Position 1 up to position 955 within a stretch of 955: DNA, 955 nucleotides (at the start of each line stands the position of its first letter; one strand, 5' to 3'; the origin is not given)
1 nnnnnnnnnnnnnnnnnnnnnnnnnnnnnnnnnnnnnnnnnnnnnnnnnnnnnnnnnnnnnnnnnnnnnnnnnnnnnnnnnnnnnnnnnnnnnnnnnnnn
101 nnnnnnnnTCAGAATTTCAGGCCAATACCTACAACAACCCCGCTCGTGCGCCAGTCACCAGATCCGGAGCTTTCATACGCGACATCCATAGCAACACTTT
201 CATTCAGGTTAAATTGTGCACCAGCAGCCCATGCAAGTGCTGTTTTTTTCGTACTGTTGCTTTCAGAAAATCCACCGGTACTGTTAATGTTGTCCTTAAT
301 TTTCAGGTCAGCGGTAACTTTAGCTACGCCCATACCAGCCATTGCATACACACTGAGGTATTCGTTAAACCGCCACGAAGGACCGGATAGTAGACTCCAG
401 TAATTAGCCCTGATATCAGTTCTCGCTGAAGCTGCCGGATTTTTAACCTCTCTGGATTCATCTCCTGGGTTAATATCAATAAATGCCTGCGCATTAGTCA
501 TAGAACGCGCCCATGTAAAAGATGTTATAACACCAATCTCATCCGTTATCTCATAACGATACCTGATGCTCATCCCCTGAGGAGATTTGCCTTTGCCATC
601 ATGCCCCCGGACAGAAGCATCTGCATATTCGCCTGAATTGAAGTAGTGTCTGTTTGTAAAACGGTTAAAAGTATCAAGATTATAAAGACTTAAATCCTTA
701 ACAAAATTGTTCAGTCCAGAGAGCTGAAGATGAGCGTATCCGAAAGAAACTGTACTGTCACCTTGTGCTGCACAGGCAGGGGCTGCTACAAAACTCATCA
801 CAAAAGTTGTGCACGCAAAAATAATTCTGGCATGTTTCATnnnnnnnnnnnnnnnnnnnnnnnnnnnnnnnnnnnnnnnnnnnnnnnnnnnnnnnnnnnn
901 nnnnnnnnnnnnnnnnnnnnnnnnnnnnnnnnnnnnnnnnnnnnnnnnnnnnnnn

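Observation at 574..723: Lom/Ail-family barrel with a much enlarged first extracellular loop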

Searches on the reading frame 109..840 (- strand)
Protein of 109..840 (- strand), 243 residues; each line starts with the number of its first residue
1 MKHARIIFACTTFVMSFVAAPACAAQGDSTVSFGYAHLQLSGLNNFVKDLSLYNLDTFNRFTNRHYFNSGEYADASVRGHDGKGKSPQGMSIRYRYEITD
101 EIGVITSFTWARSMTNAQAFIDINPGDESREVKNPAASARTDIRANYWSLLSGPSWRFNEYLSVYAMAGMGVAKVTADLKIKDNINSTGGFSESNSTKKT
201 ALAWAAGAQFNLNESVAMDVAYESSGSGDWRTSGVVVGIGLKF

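Call 4: search_protein_families(proteins=[window:112-840:-], library=ncbifam, max_evalue=0.01)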
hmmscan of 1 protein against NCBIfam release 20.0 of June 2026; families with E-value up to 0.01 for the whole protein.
seq(243 aa): 4 families
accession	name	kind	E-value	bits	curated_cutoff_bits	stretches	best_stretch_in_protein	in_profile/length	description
NF011777.0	PRK15240.1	equivalog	5.3e-25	88.2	258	1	85-243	42-185/185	resistance to complement killing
NF006917.0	PRK09408.1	equivalog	8.5e-19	68.1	176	2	138-243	76-171/171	outer membrane protein OmpX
NF052636.1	Rick_Adr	subfamily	1.4e-05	24.8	210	1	161-228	124-190/224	adhesin Adr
TIGR04565.1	OMP_myx_plus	subfamily_domain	0.0048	16.9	60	0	89-222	14-132/161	outer membrane beta-barrel domain-containing protein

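Call 6: search_solved_structures(query=window:112-840:-, max_evalue=1, show_alignments=3)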
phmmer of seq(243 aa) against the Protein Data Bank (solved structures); distinct sequences matched with E-value up to 1: 7.
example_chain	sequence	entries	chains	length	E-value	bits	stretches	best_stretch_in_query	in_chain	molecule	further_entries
9wso_C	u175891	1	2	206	5e-23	84.9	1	76-243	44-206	Outer membrane protein lom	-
3qra_A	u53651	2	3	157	2.8e-15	59.5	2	146-243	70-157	Attachment invasion locus protein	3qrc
2n2l_A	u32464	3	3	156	3e-15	59.4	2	146-243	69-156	Outer membrane protein X | Adhesion invasion locus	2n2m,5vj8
1orm_A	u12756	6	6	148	1.9e-10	43.7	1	137-243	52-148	Outer membrane protein X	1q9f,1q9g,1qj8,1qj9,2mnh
2m06_A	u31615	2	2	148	4.8e-10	42.4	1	137-243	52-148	Outer membrane protein X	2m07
8qpw_X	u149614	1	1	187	1.3e-09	41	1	137-243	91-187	OmpX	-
8qpv_F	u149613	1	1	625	1.5e-07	34.2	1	89-240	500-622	Chaperone SurA,Outer membrane protein X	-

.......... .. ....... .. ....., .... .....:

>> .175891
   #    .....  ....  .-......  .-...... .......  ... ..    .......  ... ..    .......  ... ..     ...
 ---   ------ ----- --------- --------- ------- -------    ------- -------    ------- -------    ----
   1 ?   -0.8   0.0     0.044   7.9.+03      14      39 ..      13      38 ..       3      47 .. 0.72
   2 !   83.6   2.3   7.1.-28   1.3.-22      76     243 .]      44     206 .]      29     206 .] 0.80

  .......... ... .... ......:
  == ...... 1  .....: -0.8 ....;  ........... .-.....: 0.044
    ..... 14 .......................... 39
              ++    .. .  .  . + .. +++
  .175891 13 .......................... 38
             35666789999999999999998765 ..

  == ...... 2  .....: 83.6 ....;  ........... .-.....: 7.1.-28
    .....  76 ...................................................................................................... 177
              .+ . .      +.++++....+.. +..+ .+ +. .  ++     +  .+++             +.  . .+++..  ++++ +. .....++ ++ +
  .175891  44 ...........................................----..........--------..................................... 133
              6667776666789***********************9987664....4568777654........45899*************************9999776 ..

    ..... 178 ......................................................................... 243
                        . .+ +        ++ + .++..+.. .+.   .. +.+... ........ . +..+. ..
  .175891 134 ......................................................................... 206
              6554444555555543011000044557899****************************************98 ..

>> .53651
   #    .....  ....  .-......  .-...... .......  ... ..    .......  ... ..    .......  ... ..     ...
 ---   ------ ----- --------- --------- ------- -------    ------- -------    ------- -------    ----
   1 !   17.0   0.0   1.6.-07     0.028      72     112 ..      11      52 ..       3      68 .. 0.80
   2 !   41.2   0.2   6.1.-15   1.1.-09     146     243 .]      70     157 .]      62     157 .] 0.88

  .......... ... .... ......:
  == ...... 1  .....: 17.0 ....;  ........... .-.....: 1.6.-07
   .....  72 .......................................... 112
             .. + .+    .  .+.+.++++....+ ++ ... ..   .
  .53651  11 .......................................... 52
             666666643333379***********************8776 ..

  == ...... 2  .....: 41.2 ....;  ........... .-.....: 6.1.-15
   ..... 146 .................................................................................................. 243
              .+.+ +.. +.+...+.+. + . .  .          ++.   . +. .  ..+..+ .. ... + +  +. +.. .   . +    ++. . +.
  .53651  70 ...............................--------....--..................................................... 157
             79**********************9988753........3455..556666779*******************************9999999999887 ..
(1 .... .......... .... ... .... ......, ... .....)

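Call 7: profile_search(protein=window:109-840:-)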
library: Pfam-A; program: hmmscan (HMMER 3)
A. the first sequence (243 residues): domains with independent E <= 10: 5; with E <= 0.001: 3
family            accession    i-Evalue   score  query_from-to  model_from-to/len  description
Ail_Lom           PF06316.17    9.8e-31   107.5      88-243        49-199/199  Enterobacterial Ail/Lom protein
OMP_b-brl         PF13505.12    3.5e-14    53.8      70-243        26-175/175  Outer membrane protein beta-barrel domain
OmpA_membrane     PF01389.23    3.7e-05    24.0     154-223        83-147/180  OmpA-like transmembrane domain
Opacity           PF02462.21       0.12    12.9     180-242        58-125/126  Opacity family porin protein
Ail_Lom           PF06316.17        8.9     6.4      12-39         12-39/199  Enterobacterial Ail/Lom protein

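Call 11: search_dna_similar(query=window:112-840:-, collection=phages, mode=protein, rows=spread, max_rows=40)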
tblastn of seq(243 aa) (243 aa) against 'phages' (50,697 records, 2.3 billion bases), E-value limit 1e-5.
Records with a match: 400; places in all: 402; records where one place covers at least 80% of the query: 280.
Best place of each record, by identity: >=99% 1; 95-99% 1; 80-90% 48; 60-80% 137; <60% 213.
By first word of the organism name: Escherichia 141; Stx2a-converting 121; Stx1a-converting 46; Stx2-converting 23; Enterobacteria 20; Stx2c-converting 17; Salmonella 7; Shigella 6; Stx 6; Stx1 4; and 8 more.
By host as written in the record: - 221; Escherichia coli 28; Escherichia coli ECOR13 10; Escherichia coli K514 (EHEC) 8; Escherichia coli O157:H7 6; Escherichia coli str. K-12 substr. MG1655 5; Escherichia coli C 5; Escherichia coli O157:H7 Morioka V526 4; and 86 more.
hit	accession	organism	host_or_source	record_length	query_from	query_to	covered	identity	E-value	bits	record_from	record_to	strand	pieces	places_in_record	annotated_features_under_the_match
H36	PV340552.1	Escherichia phage PhiR12_3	Escherichia coli ECOR13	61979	1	243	100%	100.0%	7e-163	504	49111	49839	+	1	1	Lom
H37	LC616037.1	Stx2a-converting phage Stx2_4151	-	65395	1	243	100%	80.8%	2e-127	402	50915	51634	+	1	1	none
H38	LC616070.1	Stx2a-converting phage Stx2_15436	-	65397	1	243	100%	80.8%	2e-127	402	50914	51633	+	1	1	none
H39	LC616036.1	Stx2a-converting phage Stx2_PV06-102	-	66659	1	243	100%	80.8%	2e-127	402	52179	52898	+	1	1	none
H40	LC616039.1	Stx2a-converting phage Stx2_131033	-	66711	1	243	100%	80.8%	2e-127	402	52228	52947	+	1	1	none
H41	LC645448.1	Stx2a-converting phage Stx2_140166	-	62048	1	243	100%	72.2%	3e-113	362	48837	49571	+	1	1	none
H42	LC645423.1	Stx2a-converting phage Stx2_PV11-35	-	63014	1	243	100%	72.2%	3e-113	362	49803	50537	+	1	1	none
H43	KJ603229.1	Shigella phage POCJ13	Shigella flexneri 2a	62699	1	243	100%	71.7%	1e-115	369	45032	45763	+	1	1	attachment invasion locus protein precursor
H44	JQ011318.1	Escherichia phage TL-2011c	Escherichia coli O103:H25 strain ...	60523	1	243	100%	68.4%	2e-110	353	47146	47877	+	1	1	outer membrane protein Lom precursor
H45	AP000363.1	Enterobacteria phage VT2-Sakai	Escherichia coli O157:H7, strain ...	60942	1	243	100%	68.4%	2e-110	353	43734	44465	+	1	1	lom: similar to Lom protein of bacteriophage lambda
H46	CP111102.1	Escherichia phage EDL933-Stx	Escherichia coli O157:H7 str. EDL933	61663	1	243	100%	68.4%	2e-110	353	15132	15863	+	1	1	record has no annotation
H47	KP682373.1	Escherichia phage PA5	Escherichia coli PA5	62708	1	243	100%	68.4%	2e-110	353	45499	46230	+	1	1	attachment invasion locus protein precursor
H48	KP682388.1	Escherichia phage PA44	Escherichia coli PA44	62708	1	243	100%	68.4%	2e-110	353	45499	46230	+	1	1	attachment invasion locus protein precursor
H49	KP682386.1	Escherichia phage PA36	Escherichia coli PA36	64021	1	243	100%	68.4%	2e-110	353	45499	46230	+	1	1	attachment invasion locus protein precursor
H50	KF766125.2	Shigella phage 75/02 Stx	Shigella sonnei 75/02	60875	1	243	100%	68.4%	3e-110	353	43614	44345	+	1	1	attachment invasion locus protein precursor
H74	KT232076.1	Escherichia phage Lambda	Escherichia coli K-12 CV601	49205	66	243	73%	31.9%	1e-21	99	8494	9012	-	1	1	outer membrane protein Lom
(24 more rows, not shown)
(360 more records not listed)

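Call 12: find_homologous_proteins(query=window:112-840:-, max_evalue=0.001)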
Query seq(243 aa) (243 aa): 27 proteins with E <= 0.001 among 378 candidates.
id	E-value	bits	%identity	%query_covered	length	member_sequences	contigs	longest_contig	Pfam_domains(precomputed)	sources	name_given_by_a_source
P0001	2.0e-151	520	95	100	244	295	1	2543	PF06316.17,PF13505.13,PF01389.24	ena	-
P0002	7.7e-138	475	87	100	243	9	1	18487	PF06316.17,PF13505.13,PF01389.24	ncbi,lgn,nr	ncbi:Ail/Lom family outer membrane beta-barrel protein [Escherichia coli]|nr:Ail/Lom family outer me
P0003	5.4e-122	424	80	100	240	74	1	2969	PF06316.17,PF13505.13,PF01389.24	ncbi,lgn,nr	ncbi:TPA: Ail/Lom family outer membrane beta-barrel protein [Escherichia coli]|nr:Ail/Lom family out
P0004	1.3e-115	403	74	100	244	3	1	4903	PF06316.17,PF13505.13,PF01389.24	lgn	-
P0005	2.4e-114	398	75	100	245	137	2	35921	PF06316.17,PF13505.13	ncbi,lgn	ncbi:Ail/Lom family outer membrane beta-barrel protein [Shigella sonnei]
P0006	7.7e-114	397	75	100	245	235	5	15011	PF06316.17,PF13505.13,PF01389.24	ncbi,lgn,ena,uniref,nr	ncbi:outer membrane precursor protein Lom [Escherichia coli]|uniref:Ail/Lom family outer membrane be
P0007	2.1e-112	392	72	100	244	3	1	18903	PF06316.17,PF13505.13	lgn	-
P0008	1.7e-108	379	70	100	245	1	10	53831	PF06316.17,PF13505.13,PF01389.24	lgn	-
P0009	6.9e-108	377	69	98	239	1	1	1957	PF06316.17,PF13505.13,PF01389.24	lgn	-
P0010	8.5e-108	377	69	100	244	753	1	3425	PF06316.17,PF13505.13,PF01389.24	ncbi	ncbi:TPA: Ail/Lom family outer membrane beta-barrel protein [Escherichia coli]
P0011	1.5e-107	376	71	100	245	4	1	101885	PF06316.17,PF13505.13,PF01389.24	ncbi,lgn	-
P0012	7.8e-106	371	69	98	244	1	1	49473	PF06316.17,PF13505.13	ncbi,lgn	ncbi:Ail/Lom family outer membrane beta-barrel protein [Escherichia coli]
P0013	7.9e-102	358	65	100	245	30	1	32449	PF06316.17,PF13505.13,PF01389.24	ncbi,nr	ncbi:Ail/Lom family outer membrane beta-barrel protein [Escherichia coli]|nr:Ail/Lom family outer me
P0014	4.4e-95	335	61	100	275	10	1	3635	PF06316.17,PF13505.13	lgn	-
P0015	6.9e-87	309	73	80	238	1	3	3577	PF06316.17,PF13505.13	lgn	-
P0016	2.5e-84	300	70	81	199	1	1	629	PF06316.17,PF13505.13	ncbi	ncbi:Ail/Lom family outer membrane beta-barrel protein, partial [Escherichia coli]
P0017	1.7e-78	281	64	81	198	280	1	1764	PF06316.17,PF13505.13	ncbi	ncbi:TPA: Ail/Lom family outer membrane beta-barrel protein, partial [Escherichia coli]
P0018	4.6e-73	263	72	69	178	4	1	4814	PF06316.17,PF13505.13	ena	-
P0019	2.5e-72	261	53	100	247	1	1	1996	PF06316.17,PF13505.13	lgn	-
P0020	2.6e-71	258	72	67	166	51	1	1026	PF06316.17,PF13505.13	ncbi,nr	ncbi:TPA: Ail/Lom family outer membrane beta-barrel protein, partial [Escherichia coli]|nr:Ail/Lom f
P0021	6.6e-68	247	80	56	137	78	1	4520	PF06316.17,PF13505.13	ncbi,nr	ncbi:Ail/Lom family outer membrane beta-barrel protein, partial [Escherichia coli]|nr:Ail/Lom family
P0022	1.1e-61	226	45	100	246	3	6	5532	PF06316.17,PF13505.13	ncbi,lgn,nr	ncbi:TPA: Ail/Lom family outer membrane beta-barrel protein [Escherichia coli]|nr:Ail/Lom family out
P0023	9.7e-60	220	43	100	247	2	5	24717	PF06316.17,PF13505.13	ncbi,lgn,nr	ncbi:TPA: Ail/Lom family outer membrane beta-barrel protein [Escherichia coli]|nr:Ail/Lom family out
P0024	3.7e-47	179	63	56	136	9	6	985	PF06316.17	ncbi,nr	ncbi:TPA: Ail/Lom family outer membrane beta-barrel protein, partial [Escherichia coli]|nr:Ail/Lom f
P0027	1.0e-26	112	36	97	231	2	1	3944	PF06316.17,PF13505.13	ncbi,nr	ncbi:Ail/Lom family outer membrane beta-barrel protein, partial [Escherichia coli]|nr:Ail/Lom family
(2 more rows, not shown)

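Call 14: get_annotated_region(hit=H74, flank=300)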
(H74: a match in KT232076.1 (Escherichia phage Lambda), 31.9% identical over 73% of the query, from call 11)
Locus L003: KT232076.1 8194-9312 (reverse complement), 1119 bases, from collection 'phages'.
description: UNVERIFIED_ORG: Enterobacteria phage lambda, complete genome.
organism: Escherichia phage Lambda (NCBI taxid 2681611)
taxonomy: Viruses; Duplodnaviria; Heunggongvirae; Uroviricota; Caudoviricetes; Lambdavirus; Lambdavirus lambda
host: Escherichia coli K-12 CV601; source: -; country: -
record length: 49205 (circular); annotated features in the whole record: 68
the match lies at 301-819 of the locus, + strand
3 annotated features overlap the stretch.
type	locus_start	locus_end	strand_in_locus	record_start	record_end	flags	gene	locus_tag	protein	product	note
CDS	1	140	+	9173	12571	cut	-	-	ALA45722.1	host specificity protein J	Phage tail fiber protein #Phage host specificity protein J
CDS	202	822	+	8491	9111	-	-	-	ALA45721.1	outer membrane protein Lom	-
CDS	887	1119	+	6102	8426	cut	-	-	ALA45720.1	tail fiber protein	-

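Call 15: get_annotated_region(hit=H45, flank=6000)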
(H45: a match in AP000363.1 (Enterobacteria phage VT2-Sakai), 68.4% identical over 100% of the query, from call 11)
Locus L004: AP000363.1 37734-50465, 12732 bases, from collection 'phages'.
description: Enterobacteria phage VT2-Sakai proviral DNA, complete genome.
organism: Enterobacteria phage VT2-Sakai (NCBI taxid 97081)
taxonomy: Viruses; Duplodnaviria; Heunggongvirae; Uroviricota; Caudoviricetes; Sepvirinae; Traversvirus; Traversvirus II
host: Escherichia coli O157:H7, strain RIMD0509894; source: -; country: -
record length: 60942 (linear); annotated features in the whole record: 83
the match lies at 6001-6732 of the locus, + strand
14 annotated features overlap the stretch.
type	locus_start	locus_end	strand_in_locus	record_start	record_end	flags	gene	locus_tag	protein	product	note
CDS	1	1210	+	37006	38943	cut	-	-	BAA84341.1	hypothetical protein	orf58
CDS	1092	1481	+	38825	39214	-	-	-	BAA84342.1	hypothetical protein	orf59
CDS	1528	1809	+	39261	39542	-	-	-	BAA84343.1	hypothetical protein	orf60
CDS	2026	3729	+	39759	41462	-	-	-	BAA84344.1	hypothetical protein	orf61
CDS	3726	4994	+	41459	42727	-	-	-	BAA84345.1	hypothetical protein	orf62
CDS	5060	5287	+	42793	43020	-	-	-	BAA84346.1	hypothetical protein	orf63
CDS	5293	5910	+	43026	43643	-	-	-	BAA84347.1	hypothetical protein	orf64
CDS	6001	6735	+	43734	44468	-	lom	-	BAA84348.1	-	similar to Lom protein of bacteriophage lambda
CDS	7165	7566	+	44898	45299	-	-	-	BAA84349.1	hypothetical protein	orf66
CDS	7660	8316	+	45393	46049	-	-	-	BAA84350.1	hypothetical protein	orf67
CDS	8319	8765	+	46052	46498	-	-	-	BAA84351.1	hypothetical protein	orf68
CDS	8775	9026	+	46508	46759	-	-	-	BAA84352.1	hypothetical protein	orf69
CDS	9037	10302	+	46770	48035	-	-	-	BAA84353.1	hypothetical protein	orf70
CDS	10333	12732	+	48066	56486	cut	-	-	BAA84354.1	hypothetical protein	orf71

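Call 31: search_protein_representatives(protein=window:112-840:-)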
Query: 243 residues. Proteins with E-value up to 0.001 (for the whole library): 262; up to 1e-10: 112; up to 1e-30: 6. The best 150 are listed.
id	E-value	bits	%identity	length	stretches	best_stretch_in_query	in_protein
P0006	2.5e-114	396.8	75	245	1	2-243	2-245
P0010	2.7e-108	377.0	69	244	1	4-243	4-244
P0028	7.3e-34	133.5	59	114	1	2-111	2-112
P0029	9.0e-33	129.9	43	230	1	19-243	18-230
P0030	2.5e-32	128.5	37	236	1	2-243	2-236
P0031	8.3e-32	126.7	97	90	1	1-63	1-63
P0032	5.3e-30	120.8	39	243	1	14-243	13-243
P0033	6.5e-29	117.3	43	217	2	77-243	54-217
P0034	2.0e-28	115.7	41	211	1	17-243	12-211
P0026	1.8e-27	112.6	49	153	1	1-154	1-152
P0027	3.3e-27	111.7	40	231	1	8-240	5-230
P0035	1.3e-26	109.7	38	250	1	15-243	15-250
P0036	1.5e-26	109.5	47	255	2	88-243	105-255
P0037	2.2e-26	109.0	38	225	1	14-243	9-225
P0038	2.8e-26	108.6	43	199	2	88-243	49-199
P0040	2.0e-24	102.6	34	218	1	17-243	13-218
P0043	2.0e-23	99.3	36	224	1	12-243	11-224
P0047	2.6e-21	92.4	35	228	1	19-243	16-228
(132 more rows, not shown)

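Call 36: search_protein_families(proteins=[window:109-840:-], library=phrogs, max_evalue=0.01)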
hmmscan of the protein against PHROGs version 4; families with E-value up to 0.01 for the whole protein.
window:109-840:- (243 aa): 4 families
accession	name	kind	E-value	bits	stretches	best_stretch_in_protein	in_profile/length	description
phrog_108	-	other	5.4e-72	242.8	1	1-243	1-199/199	Lom outer membrane protein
phrog_21289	-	unknown function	5e-21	75.7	1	196-243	9-56/56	-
phrog_23544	-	unknown function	0.00016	23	0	13-38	13-38/63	-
phrog_17636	-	unknown function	0.00026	22.1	1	194-225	14-45/59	-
